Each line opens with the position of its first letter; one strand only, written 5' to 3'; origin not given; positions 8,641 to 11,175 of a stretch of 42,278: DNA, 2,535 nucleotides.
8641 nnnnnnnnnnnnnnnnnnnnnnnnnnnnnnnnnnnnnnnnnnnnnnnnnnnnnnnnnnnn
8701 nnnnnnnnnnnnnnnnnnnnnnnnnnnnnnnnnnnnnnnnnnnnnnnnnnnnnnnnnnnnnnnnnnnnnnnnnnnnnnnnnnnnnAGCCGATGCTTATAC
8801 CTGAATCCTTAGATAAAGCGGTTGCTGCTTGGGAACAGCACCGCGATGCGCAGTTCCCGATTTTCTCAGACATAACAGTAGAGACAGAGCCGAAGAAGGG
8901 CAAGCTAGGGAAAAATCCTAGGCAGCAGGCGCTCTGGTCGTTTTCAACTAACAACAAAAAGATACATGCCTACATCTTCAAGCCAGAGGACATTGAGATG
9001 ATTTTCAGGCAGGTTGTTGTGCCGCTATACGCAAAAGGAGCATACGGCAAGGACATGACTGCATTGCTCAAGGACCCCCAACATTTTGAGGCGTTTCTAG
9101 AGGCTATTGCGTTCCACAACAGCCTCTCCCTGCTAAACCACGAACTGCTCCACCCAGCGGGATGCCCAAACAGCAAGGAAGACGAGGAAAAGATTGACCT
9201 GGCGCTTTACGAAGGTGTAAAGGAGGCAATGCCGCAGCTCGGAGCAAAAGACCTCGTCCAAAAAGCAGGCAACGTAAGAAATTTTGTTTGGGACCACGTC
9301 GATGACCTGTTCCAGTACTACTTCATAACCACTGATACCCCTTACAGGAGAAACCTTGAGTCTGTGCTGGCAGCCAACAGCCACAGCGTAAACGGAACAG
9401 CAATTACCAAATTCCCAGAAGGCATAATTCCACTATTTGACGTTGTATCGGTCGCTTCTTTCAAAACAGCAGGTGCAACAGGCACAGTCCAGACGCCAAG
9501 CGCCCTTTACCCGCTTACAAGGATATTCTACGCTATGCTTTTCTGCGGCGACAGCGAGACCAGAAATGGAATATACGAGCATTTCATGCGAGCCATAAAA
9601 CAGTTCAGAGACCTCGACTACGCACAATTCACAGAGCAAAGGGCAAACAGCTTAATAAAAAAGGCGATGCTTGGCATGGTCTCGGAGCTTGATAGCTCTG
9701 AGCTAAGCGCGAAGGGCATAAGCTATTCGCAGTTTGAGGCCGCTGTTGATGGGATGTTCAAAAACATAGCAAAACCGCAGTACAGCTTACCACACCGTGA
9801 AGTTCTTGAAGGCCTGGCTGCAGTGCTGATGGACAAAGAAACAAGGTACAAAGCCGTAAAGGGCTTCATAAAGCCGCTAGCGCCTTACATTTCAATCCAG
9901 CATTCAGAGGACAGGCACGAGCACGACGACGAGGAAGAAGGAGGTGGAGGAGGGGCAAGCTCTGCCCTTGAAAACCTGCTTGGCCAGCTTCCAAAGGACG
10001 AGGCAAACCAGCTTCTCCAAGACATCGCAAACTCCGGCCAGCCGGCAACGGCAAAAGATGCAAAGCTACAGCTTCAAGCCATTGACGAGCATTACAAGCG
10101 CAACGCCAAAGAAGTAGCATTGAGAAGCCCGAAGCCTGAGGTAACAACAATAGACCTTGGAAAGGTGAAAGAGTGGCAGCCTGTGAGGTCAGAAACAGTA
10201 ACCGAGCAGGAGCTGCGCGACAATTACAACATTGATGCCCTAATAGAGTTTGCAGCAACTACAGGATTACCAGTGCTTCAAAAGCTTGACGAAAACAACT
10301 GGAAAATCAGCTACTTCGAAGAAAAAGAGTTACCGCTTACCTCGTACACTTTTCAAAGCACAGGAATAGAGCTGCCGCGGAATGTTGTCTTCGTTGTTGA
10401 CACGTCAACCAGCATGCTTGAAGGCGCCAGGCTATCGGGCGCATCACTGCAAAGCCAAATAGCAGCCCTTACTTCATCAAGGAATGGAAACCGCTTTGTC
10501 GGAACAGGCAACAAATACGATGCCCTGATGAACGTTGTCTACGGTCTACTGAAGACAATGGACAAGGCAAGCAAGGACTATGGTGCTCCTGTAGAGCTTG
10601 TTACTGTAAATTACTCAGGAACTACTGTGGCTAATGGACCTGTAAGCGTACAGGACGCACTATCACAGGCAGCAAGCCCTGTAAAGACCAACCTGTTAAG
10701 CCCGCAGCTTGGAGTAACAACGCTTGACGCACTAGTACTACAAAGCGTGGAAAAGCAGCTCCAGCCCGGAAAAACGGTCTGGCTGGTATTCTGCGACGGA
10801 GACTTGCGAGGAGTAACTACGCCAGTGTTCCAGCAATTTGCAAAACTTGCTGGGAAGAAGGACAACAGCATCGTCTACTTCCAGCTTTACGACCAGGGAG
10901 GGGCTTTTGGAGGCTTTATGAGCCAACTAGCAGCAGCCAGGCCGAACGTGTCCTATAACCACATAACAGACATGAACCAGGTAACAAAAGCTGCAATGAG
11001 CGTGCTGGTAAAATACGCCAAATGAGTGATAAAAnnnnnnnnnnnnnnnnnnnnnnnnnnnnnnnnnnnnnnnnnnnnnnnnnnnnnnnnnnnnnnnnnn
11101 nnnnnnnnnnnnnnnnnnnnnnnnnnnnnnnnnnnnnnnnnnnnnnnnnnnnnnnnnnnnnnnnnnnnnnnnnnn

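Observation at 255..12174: Ten-gene co-directional cassette: classic AAA + orphan J-domain + MoxR AAA+ + HExxH/VWA-MIDAS + paralogous unknowns + nuclease-like HTH protein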

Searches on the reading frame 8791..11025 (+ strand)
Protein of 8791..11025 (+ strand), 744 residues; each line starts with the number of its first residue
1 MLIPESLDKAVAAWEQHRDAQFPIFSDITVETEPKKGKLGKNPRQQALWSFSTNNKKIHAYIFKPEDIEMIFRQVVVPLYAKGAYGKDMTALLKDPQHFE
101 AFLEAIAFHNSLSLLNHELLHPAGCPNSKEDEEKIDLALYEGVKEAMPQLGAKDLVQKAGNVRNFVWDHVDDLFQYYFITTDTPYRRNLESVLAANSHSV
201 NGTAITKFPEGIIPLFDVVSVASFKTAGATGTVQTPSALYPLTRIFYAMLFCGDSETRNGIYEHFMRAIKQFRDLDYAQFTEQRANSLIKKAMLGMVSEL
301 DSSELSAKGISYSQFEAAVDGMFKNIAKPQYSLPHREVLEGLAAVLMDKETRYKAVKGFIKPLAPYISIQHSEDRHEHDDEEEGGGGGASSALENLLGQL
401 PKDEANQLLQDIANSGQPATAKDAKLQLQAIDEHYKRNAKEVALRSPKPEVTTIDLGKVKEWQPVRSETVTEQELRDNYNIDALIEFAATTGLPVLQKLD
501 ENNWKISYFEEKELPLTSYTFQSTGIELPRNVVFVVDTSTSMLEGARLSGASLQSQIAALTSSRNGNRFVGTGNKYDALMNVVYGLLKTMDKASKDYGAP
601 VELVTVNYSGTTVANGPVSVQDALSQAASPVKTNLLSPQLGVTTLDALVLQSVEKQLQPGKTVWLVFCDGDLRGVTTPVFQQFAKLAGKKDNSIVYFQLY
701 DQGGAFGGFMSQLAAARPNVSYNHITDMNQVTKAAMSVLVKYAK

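Call 4: search_protein_families(library=pfam, proteins=[window:8791-11025:+], max_evalue=0.01)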
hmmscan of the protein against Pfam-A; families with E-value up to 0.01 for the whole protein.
window:8791-11025:+ (744 aa): 0 families

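Call 9: search_protein_families(library=padloc, proteins=[window:8791-11025:+], max_evalue=0.01)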
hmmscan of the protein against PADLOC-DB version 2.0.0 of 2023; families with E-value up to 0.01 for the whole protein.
window:8791-11025:+ (744 aa): 0 families

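Call 11: search_solved_structures(query=window:8791-11025:+, max_evalue=1)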
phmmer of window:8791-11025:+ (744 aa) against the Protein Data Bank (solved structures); distinct sequences matched with E-value up to 1: 2.
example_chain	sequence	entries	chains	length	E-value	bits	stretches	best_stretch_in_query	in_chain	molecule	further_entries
9w6v_A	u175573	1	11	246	0.86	11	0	293-361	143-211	11-beta-hydroxysteroid dehydrogenase 1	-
2irw_A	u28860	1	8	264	0.99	10.8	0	293-361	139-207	Corticosteroid 11-beta-dehydrogenase isozyme 1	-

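Call 13: find_homologous_proteins(query=window:8791-11025:+, max_evalue=0.001)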
Query window:8791-11025:+ (744 aa): 4 proteins with E <= 0.001 among 8000 candidates.
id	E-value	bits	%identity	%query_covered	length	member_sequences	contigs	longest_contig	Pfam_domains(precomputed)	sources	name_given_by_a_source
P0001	0.0e+0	1676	100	100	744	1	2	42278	-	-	-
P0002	0.0e+0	1045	64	100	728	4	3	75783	-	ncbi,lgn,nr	ncbi:hypothetical protein HYU17_01305 [Candidatus Woesearchaeota archaeon]|nr:hypothetical protein [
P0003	5.8e-294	995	66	94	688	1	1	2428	-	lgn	-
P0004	1.1e-72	264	28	100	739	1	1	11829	-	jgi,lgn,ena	-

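Call 14: find_encoding_contigs(protein=P0002, flank=10000, max_places=4)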
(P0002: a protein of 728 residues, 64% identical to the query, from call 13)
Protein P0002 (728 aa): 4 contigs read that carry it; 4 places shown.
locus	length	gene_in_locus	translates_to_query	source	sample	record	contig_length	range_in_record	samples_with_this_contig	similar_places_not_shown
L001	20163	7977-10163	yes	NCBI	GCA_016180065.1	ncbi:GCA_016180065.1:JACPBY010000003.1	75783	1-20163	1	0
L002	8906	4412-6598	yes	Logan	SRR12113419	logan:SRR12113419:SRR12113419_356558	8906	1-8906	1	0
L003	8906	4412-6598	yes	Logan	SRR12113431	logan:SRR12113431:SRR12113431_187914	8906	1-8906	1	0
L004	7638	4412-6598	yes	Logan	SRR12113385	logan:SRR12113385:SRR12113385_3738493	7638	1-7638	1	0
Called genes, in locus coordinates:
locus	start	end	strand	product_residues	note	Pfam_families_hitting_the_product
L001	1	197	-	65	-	PF13404:HTH_AsnC-type, PF13412:HTH_24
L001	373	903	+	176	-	-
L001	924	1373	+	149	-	-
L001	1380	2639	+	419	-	PF00226:DnaJ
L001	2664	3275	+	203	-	-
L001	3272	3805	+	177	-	-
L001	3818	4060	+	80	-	-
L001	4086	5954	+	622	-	PF12775:AAA_7 (weak), PF07728:AAA_5 (faint)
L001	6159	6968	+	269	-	-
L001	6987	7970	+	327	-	-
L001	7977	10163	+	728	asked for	-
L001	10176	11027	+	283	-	-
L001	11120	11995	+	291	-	PF01145:Band_7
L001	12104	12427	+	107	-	-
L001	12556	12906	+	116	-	PF11950:DUF3467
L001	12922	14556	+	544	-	PF00118:Cpn60_TCP1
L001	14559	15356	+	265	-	PF00106:adh_short, PF13561:adh_short_C2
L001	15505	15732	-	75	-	-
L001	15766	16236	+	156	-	-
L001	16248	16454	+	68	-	-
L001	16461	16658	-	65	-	-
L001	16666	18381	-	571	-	PF00749:tRNA-synt_1c, PF03950:tRNA-synt_1c_C, PF20974:tRNA-synt_1c_C2 (weak)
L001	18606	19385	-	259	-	-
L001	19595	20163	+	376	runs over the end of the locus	PF00180:Iso_dh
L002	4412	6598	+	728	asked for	-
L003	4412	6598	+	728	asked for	-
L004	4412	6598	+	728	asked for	-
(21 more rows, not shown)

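Call 15: find_encoding_contigs(protein=P0004, flank=10000, max_places=4)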
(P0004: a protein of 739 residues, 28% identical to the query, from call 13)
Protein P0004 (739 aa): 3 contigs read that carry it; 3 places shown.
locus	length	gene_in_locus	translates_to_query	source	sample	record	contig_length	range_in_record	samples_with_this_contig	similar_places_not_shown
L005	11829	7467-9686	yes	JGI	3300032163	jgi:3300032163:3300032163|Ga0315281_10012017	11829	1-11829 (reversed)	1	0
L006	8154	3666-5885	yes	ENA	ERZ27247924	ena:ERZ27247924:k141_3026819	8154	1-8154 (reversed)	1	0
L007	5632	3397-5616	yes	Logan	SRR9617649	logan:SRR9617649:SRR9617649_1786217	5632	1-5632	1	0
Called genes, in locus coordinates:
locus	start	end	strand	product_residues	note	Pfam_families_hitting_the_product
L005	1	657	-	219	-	?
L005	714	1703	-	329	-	PF00224:PK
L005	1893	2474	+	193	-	PF01725:Ham1p_like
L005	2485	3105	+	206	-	PF00303:Thymidylat_synt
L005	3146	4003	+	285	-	PF06508:QueC (weak)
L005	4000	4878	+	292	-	-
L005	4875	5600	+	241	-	-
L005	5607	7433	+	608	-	-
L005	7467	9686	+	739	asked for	-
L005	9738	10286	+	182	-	-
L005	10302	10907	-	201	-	PF01467:CTP_transf_like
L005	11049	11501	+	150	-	PF00293:NUDIX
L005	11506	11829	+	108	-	?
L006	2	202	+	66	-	?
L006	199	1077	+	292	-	-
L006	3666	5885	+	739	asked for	-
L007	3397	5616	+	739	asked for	-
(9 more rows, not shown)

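Call 26: search_protein_families(library=pfam, proteins=[window:8791-11025:+], max_evalue=1)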
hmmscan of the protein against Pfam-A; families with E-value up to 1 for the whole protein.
window:8791-11025:+ (744 aa): 3 families
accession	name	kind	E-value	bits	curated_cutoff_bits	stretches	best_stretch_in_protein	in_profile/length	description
PF13519.12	VWA_2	-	0.096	13.8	27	1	532-565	1-36/107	von Willebrand factor type A domain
PF19969.4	VMAP-M8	-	0.19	12.7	27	1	530-595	18-83/97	vWA-MoxR associated protein middle region (VMAP-M) 8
PF21822.3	Phage_TAC_15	-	0.19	12.7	22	0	370-420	37-81/127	Phage tail assembly chaperone protein, TAC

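Call 30: find_homologous_proteins(query=A2, max_evalue=0.001)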
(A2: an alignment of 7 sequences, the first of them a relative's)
Query A2 (7 sequences) (744 aa, profile of the alignment): 4 proteins with E <= 0.001 among 8000 candidates.
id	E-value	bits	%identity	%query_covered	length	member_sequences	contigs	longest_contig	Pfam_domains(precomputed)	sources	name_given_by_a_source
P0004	0.0e+0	1165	28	100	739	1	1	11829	-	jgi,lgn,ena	-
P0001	7.6e-288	975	100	100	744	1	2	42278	-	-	-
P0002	2.3e-284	963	64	100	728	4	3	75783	-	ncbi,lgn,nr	ncbi:hypothetical protein HYU17_01305 [Candidatus Woesearchaeota archaeon]|nr:hypothetical protein [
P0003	2.8e-228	778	66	94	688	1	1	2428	-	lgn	-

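Call 33: find_related_loci(query=A2, collection=genome_contigs, flank=10000)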
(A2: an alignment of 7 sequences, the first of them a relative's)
Query A2 (744 aa) in genome_contigs; peptide patterns used: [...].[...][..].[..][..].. (x = any residue, [..] = any of these).
23 stretches matched a pattern; 8 encode a relative of the query (tblastn E <= 1e-3); 8 distinct loci.
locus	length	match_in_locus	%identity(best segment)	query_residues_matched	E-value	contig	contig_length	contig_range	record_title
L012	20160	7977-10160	64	1-744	0e+0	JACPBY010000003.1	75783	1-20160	MAG: Candidatus Woesearchaeota archaeon isolate NC_groundwater_269_Ag_S-0.2um_49_32 S5_GD2017_2_S2_scaffold_306, whole g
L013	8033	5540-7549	28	53-744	1e-85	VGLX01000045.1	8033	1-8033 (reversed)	MAG: Candidatus Woesearchaeota archaeon isolate M_DeepCast_400m_m2_277 M_DeepCast_400m_m2_277_Ga0194112_10018504, whole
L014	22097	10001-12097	28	39-742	3e-80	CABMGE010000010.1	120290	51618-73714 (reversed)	uncultured archaeon isolate LFW-165_1 genome assembly, contig: LFW1651_18, whole genome shotgun sequence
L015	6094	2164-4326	26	35-742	3e-72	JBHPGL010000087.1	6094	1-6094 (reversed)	Nanoarchaeota archaeon isolate SAG AM-311-M09 NODE_87_length_6094_cov_14.719987, whole genome shotgun sequence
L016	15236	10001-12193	29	35-742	8e-46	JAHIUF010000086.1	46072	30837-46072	MAG: Nanoarchaeota archaeon isolate MM_PC_MetaG.mb.241 MM_PC_MetaG.mb.241_k141_1865106, whole genome shotgun sequence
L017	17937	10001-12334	30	1-742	2e-44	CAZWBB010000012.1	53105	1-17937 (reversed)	MAG TPA_asm: uncultured Methanosarcinales archaeon isolate SRP077602_co2_374 genome assembly, contig: NODE_949_length_53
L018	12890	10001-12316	28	3-742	1e-32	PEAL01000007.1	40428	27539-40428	MAG: Deltaproteobacteria bacterium isolate ER2bin7 scaffold63, whole genome shotgun sequence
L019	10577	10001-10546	26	39-222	3e-17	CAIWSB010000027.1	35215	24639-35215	uncultured Candidatus Woesearchaeota archaeon isolate AlinenSediments_bin-3794 genome assembly, contig: bin-3794:027/116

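Call 48: search_protein_families(library=phrogs, proteins=[window:8791-11025:+], max_evalue=0.01)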
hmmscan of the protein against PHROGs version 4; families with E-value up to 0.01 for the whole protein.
window:8791-11025:+ (744 aa): 0 families

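Call 49: search_protein_families(library=ncbifam, proteins=[window:8791-11025:+], max_evalue=0.01)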
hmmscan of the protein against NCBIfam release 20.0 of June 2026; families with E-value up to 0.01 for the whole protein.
window:8791-11025:+ (744 aa): 0 families

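Call 50: predict_structure(alignment_id=A3)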
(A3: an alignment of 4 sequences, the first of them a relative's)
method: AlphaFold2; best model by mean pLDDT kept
length: 744 residues; sequences in the alignment: 4
mean_pLDDT: 67.5   pTM: 0.62
mean pLDDT of the five models: 67.5, 64.6, 64.0, 61.6, 61.0
residues with pLDDT >= 90: 36; 70-90: 321; 50-70: 262; < 50: 125
segments of 3 or more residues with pLDDT < 50: 21-25, 36-45, 53-55, 80-87, 106-111, 191-236, 371-389, 553-555, 559-566, 742-744
pLDDT, mean of each block of 10 residues (from residue 1): 59 61 52 54 48 54 66 55 44 55 51 51 58 85 85 79 68 61 53 43 33 34 32 45 64 56 64 57 78 88 88 90 68 74 78 87 71 33 36 81 88 72 77 85 58 56 83 85 83 84 86 61 64 80 54 50 51 75 86 80 81 82 77 70 72 88 85 67 88 85 76 88 81 70 45
secondary structure, 60 per line:
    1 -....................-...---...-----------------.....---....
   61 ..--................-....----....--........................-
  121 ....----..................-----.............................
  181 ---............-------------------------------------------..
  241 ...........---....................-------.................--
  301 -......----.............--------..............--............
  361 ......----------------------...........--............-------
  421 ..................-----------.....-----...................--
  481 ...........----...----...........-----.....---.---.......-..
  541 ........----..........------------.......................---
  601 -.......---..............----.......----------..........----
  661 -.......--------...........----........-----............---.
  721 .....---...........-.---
elements in order (helices of 4 or more, strands of 3 or more residues): H2-21 E29-31 E49-53 E57-62 H65-80 H82-85 H90-93 H96-119 H121-124 H129-146 H152-180 H184-195 H239-251 H255-274 H282-298 H302-307 H312-324 H333-346 H349-366 H389-399 H402-413 H421-438 E450-454 E460-471 H472-478 H481-491 E496-498 E503-513 E519-523 E531-537 H539-548 H553-562 H575-597 E602-608 E612-619 H620-625 H630-636 H647-656 E662-668 H677-687 E692-699 H705-716 E720-725 H729-739

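Call 54: fold_search(model_id=the predicted structure, library=pdb)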
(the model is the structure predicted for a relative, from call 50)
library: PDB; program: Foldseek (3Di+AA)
matches with E <= 10: 388; with E <= 0.001: 0
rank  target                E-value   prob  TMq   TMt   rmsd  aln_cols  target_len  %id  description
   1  6fpy_B                1.4e-03  1.00  0.18  0.22  22.5       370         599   13  Inter-alpha-inhibitor heavy chain 1, wild type (released 2019-02-27)
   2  6fpy_A                2.1e-03  1.00  0.18  0.22  21.8       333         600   13  Inter-alpha-inhibitor heavy chain 1, wild type (released 2019-02-27)
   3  6qt8                  2.1e-03  1.00  0.18  0.40  17.8       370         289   10  Crystal structure of Rea1-MIDAS domain from Chaetomium thermophilum (released 2019-08-07)
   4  6fpz_A                2.2e-03  1.00  0.18  0.22  23.0       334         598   13  Inter-alpha-inhibitor heavy chain 1, D298A (released 2019-02-27)
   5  9c4f_I                2.4e-03  1.00  0.18  0.58   5.3       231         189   16  Infectious B19V capsid (released 2024-10-16)
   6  9e5c_4s               3.3e-03  0.99  0.17  0.15  27.8       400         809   14  Cryo-EM structure of 96 nm repeat of microtubule doublet from T. brucei flagellum (released 2025-03-12)
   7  9no5_C                8.2e-03  1.00  0.18  0.60   6.1       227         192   18  Crystal structure of vWFA domain from LapA adhesin of Pseudomonas fluorescens (released 2026-04-01)
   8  8ql1_C                9.4e-03  1.00  0.18  0.48   6.4       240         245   13  Crystal structure of the human MDN1-MIDAS/NLE1-UBL complex (released 2025-04-09)
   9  6kxu_H                9.9e-03  0.99  0.19  0.24  15.3       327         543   12  BON1 (released 2020-09-16)
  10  6kxk_G                1.1e-02  0.99  0.18  0.24  16.6       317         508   12  BON1 (released 2020-09-16)
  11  4cn9_A                1.2e-02  1.00  0.17  0.30  10.6       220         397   11  structure of proximal thread matrix protein 1 (PTMP1) from the mussel byssus with zinc occupied MIDAS motif (released 2014-03-12)
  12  8ql1_G                1.3e-02  1.00  0.17  0.45   7.1       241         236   13  Crystal structure of the human MDN1-MIDAS/NLE1-UBL complex (released 2025-04-09)
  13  1sq0_A                1.5e-02  1.00  0.18  0.57   6.9       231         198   13  Crystal Structure of the Complex of the Wild-type Von Willebrand Factor A1 domain and Glycoprotein Ib alpha at 2.6 Ang (released 2004-04-13)
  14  4cnb_A                1.6e-02  1.00  0.19  0.35   4.5       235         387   11  Structure of proximal thread matrix protein 1 (PTMP1) from the mussel byssus - Crystal form 2 (released 2014-03-12)
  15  9qh8_G                1.8e-02  0.97  0.17  0.41  16.3       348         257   11  reduced NorQ-NorD VWA domain complex from Paracoccus denitrificans (released 2026-03-25)
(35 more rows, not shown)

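Call 60: find_related_loci(query=A2, collection=metagenome_contigs, flank=10000)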
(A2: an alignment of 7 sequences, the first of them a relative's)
Query A2 (744 aa) in metagenome_contigs; peptide patterns used: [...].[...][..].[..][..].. (x = any residue, [..] = any of these).
26 stretches matched a pattern; 11 encode a relative of the query (tblastn E <= 1e-3); 11 distinct loci.
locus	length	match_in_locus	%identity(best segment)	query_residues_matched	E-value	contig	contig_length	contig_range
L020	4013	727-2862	28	2-744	3e-93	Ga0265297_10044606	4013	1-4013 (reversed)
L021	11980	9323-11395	29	39-743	1e-90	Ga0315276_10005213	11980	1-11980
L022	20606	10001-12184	27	2-742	2e-86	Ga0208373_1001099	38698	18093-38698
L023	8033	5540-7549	28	53-744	1e-85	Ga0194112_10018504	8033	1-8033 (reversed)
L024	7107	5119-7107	29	2-693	3e-85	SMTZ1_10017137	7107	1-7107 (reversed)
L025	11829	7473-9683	28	2-743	3e-80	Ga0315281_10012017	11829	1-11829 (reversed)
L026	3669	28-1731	28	158-744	3e-67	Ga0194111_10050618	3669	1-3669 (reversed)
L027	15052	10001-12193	29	35-742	9e-46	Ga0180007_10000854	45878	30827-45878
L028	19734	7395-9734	30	2-742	4e-44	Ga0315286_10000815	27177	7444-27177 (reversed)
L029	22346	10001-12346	30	2-742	4e-46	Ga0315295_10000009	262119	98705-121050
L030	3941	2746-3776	26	2-373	4e-31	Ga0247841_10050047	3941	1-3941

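Call 66: search_solved_structures(query=A2, max_evalue=5)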
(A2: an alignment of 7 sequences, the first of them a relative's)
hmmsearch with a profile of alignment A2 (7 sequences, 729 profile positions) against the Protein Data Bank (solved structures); distinct sequences matched with E-value up to 5: 0.

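Call 72: find_related_loci(query=A2, collection=viral_contigs, flank=8000)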
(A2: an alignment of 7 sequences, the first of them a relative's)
Query A2 (744 aa) in viral_contigs; peptide patterns used: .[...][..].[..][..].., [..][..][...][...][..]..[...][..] (x = any residue, [..] = any of these).
67 stretches matched a pattern, but none encodes a relative of the query by tblastn (E <= 1e-3).

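Call 90: search_protein_families(library=pfam, proteins=[L001:10176-11027:+, L001:2664-3275:+, L001:3272-3805:+, L001:373-903:+], max_evalue=1)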
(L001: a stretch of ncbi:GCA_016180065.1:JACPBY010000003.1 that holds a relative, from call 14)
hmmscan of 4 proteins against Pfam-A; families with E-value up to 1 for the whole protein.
L001:10176-11027:+ (283 aa): 5 families
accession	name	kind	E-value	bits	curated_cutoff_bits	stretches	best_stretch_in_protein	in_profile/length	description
PF13424.12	TPR_12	-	0.0065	17.1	30.1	1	20-42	54-76/77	Tetratricopeptide repeat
PF13374.12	TPR_10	-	0.041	14.3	27.5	1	20-39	11-30/42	Tetratricopeptide repeat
PF16535.10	T3SSipB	-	0.048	14.4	31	1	12-140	40-150/155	Type III cell invasion protein SipB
PF25655.1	Phi6_P8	-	0.17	12.4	27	1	155-247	49-137/143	Phi6 bacteriophage P8 capsid protein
PF02609.21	Exonuc_VII_S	-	0.63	10.6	24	0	27-48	1-22/52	Exonuclease VII small subunit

L001:2664-3275:+ (203 aa): 2 families
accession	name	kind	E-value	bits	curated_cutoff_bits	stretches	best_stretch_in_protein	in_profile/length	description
PF22065.2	Cep192_D7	-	0.07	13.4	27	1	138-183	37-82/125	Cep192 domain 7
PF12728.13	HTH_17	-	0.093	13.5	27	1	63-110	1-48/51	Helix-turn-helix domain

L001:3272-3805:+ (177 aa): 0 families

L001:373-903:+ (176 aa): 0 families
